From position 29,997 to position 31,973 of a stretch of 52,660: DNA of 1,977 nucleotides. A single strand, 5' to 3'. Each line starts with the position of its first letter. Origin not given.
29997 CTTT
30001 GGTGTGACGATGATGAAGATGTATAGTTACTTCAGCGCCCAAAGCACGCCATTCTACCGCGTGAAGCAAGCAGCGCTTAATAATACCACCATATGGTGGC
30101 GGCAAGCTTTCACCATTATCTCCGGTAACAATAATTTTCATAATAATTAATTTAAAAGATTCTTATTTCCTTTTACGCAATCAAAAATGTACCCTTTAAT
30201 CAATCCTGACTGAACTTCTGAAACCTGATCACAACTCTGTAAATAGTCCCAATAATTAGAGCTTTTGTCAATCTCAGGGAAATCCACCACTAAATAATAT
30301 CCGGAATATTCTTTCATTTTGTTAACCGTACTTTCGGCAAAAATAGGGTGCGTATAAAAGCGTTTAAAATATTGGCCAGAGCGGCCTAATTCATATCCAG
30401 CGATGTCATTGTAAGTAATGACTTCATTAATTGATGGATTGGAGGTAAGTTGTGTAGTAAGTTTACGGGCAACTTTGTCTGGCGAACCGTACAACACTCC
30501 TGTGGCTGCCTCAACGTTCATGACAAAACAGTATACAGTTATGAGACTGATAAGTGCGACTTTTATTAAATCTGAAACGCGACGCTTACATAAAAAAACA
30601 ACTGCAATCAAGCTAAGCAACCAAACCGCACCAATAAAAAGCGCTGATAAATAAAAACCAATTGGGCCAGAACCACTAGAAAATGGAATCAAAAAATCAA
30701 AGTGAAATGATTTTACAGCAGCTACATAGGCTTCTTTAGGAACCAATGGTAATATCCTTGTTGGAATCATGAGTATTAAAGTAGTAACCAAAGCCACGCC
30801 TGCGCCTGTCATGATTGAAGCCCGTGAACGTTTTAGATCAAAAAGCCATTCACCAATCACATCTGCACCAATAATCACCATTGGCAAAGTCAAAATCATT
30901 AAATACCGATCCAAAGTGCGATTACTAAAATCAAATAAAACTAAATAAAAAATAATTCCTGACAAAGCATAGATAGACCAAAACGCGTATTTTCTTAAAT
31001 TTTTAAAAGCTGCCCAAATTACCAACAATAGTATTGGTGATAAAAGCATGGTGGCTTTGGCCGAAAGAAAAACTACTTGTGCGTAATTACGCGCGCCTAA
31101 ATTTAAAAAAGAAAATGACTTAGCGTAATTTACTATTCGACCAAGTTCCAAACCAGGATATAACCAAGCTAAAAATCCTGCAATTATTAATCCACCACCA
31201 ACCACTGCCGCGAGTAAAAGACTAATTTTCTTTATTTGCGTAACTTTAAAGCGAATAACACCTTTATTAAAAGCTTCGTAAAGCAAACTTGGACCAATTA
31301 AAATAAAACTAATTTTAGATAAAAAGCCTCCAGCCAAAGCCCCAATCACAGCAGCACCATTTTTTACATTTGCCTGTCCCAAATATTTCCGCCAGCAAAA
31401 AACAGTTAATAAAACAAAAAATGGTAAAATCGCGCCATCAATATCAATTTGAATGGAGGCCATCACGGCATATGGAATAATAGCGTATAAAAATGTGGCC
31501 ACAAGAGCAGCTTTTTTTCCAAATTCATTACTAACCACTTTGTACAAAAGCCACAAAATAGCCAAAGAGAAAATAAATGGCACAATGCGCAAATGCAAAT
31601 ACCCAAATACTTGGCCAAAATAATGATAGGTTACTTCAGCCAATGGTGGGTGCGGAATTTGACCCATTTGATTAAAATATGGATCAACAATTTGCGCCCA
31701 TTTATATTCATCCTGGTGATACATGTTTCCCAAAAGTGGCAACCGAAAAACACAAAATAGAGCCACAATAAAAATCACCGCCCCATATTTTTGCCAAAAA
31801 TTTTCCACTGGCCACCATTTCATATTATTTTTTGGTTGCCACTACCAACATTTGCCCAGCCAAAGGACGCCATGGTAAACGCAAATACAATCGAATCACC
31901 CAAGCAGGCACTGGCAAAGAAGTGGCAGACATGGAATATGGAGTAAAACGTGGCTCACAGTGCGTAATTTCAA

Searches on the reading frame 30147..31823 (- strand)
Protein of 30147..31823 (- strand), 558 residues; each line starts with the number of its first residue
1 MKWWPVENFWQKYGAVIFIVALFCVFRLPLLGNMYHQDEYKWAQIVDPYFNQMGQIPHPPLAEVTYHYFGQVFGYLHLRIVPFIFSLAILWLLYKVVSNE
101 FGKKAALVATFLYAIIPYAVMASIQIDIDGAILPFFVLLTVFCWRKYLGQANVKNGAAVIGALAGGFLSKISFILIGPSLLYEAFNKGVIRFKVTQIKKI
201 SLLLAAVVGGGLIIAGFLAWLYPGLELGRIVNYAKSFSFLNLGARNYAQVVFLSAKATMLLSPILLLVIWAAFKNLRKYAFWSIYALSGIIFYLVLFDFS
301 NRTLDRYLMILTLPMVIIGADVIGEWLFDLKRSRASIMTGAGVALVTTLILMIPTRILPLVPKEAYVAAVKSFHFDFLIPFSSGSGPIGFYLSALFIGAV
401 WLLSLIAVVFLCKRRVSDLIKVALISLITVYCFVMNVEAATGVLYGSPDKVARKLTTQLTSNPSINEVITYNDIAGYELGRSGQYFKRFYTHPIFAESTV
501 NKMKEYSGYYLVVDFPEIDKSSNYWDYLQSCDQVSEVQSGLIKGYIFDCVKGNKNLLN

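Call 5: search_protein_families(library=pfam, proteins=[window:30147-31823:-], max_evalue=0.0001)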
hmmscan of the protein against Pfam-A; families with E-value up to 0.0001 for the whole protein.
window:30147-31823:- (558 aa): 1 family
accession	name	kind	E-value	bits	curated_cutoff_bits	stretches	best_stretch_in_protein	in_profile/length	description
PF13231.12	PMT_2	-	2.3e-13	51.1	26.1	1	58-208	2-148/160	Dolichyl-phosphate-mannose-protein mannosyltransferase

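Call 13: search_protein_families(library=ncbifam, proteins=[window:30147-31823:-], max_evalue=0.01)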
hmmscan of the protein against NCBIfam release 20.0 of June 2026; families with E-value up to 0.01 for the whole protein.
window:30147-31823:- (558 aa): 0 families
